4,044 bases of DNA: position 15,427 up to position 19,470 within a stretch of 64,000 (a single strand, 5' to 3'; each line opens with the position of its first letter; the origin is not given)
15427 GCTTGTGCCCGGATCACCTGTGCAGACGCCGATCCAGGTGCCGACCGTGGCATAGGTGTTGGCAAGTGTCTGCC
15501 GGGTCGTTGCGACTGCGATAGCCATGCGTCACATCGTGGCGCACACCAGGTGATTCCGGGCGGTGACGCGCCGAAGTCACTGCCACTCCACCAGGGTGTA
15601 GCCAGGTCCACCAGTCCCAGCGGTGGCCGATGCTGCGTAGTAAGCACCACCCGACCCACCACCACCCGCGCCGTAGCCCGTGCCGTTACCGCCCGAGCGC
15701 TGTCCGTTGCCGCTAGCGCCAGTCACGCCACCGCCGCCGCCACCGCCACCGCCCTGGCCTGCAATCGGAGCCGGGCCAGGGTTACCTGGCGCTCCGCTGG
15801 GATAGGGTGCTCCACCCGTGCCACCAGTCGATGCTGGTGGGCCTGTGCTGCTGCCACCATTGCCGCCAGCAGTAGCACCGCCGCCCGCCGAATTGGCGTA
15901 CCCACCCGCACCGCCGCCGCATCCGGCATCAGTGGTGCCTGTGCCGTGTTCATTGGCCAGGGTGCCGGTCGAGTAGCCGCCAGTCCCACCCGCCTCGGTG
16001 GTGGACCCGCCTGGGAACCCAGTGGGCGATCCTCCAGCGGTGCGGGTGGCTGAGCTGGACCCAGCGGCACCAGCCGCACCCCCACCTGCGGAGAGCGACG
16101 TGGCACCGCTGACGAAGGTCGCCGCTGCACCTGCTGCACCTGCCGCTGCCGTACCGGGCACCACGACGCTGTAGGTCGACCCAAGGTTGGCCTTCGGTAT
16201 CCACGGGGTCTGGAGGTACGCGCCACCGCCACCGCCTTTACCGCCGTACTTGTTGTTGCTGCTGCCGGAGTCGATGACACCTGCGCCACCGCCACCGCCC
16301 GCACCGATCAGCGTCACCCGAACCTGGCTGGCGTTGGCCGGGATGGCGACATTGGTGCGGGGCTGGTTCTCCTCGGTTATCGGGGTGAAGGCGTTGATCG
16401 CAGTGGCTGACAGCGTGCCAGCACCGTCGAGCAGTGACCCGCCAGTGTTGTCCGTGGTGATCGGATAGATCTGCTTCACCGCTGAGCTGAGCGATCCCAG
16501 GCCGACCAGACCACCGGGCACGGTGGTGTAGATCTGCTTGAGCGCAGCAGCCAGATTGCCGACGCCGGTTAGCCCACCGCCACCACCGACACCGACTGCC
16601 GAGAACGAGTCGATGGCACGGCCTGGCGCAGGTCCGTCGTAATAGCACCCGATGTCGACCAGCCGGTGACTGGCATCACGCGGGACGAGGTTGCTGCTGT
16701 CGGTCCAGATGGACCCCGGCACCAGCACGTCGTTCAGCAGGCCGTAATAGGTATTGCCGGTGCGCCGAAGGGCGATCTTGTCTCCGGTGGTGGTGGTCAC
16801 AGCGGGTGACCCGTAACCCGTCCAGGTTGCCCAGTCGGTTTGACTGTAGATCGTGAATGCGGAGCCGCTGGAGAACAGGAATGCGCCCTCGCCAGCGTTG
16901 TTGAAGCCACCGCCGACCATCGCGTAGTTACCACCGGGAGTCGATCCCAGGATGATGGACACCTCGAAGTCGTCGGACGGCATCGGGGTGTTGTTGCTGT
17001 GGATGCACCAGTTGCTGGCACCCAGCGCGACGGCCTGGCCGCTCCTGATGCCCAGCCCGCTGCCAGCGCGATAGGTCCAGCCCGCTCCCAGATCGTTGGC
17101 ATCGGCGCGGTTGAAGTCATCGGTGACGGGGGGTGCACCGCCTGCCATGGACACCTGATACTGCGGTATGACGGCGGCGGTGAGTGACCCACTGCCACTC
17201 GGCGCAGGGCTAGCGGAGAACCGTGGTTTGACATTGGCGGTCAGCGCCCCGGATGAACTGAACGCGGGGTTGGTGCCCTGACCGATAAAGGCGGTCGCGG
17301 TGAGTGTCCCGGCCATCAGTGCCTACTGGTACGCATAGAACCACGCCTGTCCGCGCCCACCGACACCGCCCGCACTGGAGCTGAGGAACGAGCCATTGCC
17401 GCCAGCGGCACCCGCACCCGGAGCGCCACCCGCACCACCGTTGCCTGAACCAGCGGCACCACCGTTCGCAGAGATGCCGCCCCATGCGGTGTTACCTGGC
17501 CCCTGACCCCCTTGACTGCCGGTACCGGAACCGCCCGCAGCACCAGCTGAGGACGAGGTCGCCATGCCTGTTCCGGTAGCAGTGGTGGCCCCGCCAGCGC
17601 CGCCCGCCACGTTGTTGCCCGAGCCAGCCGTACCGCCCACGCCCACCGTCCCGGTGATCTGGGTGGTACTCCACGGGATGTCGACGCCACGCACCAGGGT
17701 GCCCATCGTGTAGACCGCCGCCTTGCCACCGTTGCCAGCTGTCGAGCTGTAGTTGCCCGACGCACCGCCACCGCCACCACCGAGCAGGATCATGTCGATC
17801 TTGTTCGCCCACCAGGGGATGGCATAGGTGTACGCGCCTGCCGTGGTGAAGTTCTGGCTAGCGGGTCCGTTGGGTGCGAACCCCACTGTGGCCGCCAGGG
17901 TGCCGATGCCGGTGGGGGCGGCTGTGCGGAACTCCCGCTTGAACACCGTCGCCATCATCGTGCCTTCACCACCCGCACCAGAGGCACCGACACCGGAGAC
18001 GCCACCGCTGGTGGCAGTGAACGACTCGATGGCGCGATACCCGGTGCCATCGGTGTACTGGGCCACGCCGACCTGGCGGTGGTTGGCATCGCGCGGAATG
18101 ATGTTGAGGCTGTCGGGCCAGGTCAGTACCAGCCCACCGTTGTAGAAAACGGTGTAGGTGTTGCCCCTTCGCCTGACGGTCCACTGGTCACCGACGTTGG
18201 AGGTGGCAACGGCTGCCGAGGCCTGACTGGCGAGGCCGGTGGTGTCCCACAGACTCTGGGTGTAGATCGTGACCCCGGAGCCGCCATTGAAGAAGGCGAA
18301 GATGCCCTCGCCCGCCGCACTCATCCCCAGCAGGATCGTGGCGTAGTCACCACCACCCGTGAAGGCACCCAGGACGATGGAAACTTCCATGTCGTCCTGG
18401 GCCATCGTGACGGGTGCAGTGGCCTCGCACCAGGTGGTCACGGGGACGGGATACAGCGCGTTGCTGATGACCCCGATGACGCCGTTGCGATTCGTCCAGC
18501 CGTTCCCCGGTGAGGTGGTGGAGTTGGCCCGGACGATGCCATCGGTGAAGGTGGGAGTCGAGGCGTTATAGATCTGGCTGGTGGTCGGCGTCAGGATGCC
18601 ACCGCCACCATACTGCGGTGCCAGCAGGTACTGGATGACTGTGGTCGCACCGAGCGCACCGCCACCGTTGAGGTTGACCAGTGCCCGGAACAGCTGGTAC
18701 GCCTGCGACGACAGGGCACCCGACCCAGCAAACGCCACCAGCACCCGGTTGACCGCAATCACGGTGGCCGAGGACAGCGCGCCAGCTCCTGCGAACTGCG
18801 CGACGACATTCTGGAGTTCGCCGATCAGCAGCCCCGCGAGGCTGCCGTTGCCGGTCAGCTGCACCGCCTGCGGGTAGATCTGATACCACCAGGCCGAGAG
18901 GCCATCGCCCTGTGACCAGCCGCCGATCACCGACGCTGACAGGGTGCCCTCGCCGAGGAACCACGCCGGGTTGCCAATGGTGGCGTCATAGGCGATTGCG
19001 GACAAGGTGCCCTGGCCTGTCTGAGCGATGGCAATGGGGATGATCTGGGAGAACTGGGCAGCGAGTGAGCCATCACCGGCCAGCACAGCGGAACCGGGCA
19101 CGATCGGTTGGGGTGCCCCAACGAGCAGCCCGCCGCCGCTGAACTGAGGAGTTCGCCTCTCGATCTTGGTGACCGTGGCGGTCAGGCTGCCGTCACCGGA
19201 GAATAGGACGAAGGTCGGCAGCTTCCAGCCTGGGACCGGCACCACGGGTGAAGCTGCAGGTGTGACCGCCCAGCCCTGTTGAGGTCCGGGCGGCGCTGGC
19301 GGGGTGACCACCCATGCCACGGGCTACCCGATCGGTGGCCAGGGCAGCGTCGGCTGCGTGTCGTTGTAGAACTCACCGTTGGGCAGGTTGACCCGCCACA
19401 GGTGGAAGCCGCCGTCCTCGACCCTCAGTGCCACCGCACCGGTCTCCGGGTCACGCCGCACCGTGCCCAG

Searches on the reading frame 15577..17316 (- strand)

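Call 22: search_protein_families(library=phrogs, proteins=[window:15577-17316:-], max_evalue=0.001)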
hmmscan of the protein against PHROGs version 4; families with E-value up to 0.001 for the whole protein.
window:15577-17316:- (579 aa): 4 families
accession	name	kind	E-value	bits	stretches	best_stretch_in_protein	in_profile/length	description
phrog_754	-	tail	1.9e-31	110.9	1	303-579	41-325/325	minor tail protein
phrog_2804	-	head and packaging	1.4e-15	58.4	1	64-219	42-210/239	virion structural protein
phrog_12500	-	tail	4.3e-13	50.5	1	324-429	55-169/197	minor tail protein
phrog_36177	-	unknown function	4.6e-05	23.7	1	312-578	218-498/503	-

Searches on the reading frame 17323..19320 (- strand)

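Call 22: search_protein_families(library=phrogs, proteins=[window:17323-19320:-], max_evalue=0.001)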
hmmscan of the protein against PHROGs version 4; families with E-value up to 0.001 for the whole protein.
window:17323-19320:- (665 aa): 11 families
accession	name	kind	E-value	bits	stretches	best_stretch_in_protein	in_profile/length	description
phrog_416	-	tail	1.2e-52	180.8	1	450-665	141-350/350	minor tail protein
phrog_356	-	tail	1e-49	170.7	1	413-665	587-840/924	minor tail protein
phrog_9784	-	tail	8.4e-25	88.2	1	441-665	178-419/762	minor tail protein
phrog_346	-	tail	8.4e-18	65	1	435-665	736-970/1013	minor tail protein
phrog_2804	-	head and packaging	6.8e-11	43.1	1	248-421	33-215/239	virion structural protein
phrog_34086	-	unknown function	9e-11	42.5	1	489-655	215-386/404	-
phrog_19249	-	tail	4.5e-10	40.6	1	488-664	6-188/396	minor tail protein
phrog_7565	-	tail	5.7e-10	38.9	1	474-663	405-588/882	minor tail protein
phrog_17035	-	tail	5.7e-08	33.3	1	474-659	216-396/405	minor tail protein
phrog_11737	-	tail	3.8e-05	25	1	488-641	7-150/195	minor tail protein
phrog_22561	-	tail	6.3e-05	21.7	1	494-661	655-825/1318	minor tail protein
